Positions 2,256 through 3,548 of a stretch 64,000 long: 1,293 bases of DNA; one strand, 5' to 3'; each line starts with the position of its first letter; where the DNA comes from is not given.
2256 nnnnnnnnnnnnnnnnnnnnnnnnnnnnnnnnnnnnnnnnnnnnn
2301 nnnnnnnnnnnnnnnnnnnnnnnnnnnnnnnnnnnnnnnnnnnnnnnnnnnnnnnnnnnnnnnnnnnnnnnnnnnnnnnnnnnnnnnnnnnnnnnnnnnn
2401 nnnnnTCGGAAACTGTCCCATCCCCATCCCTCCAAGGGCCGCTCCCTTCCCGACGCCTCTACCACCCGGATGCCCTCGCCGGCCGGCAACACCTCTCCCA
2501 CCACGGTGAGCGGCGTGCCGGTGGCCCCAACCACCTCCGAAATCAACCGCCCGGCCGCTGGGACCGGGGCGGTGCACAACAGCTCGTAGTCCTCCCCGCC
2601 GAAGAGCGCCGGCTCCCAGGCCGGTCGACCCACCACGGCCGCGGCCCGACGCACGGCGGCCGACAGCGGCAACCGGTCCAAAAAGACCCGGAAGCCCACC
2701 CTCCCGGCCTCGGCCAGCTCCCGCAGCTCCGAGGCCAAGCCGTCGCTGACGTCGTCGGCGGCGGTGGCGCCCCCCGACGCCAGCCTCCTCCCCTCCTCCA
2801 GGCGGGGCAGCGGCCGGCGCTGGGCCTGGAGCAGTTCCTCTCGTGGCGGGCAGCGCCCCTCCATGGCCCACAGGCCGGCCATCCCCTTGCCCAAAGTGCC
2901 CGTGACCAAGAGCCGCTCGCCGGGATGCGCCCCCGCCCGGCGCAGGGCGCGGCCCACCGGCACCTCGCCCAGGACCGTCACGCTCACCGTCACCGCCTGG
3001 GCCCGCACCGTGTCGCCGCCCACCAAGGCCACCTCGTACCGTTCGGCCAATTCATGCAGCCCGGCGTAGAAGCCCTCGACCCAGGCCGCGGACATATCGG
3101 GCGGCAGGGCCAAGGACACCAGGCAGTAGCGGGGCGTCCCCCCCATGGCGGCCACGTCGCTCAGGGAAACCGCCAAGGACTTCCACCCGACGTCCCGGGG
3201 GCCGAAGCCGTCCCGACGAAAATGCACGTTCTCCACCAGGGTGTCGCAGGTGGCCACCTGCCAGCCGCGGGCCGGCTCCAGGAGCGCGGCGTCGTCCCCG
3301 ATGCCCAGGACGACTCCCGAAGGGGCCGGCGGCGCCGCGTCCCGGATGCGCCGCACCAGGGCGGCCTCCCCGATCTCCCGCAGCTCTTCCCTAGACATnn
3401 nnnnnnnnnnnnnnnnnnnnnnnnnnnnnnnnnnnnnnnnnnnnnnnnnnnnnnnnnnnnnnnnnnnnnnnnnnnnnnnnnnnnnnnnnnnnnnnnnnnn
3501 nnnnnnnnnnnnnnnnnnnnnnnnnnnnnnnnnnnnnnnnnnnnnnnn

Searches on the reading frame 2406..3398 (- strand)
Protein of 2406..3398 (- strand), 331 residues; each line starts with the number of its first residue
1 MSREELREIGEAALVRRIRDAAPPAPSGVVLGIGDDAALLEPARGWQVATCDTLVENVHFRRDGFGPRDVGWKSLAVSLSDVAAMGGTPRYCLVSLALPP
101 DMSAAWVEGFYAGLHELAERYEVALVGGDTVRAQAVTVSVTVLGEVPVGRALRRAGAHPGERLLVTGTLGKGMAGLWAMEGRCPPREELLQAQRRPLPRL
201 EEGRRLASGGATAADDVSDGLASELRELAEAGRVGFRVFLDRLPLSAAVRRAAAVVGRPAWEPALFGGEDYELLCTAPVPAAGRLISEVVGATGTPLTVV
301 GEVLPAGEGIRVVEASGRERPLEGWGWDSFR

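Call 8: search_protein_families(library=pfam, proteins=[window:2406-3398:-], max_evalue=0.001)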
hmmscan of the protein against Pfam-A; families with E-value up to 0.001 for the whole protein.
window:2406-3398:- (331 aa): 2 families
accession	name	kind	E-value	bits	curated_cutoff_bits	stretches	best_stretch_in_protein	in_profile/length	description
PF00586.29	AIRS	-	8e-29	100.8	24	1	34-146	1-112/112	AIR synthase related protein, N-terminal domain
PF02769.27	AIRS_C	-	2e-11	44.7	23.1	1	159-310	2-152/156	AIR synthase related protein, C-terminal domain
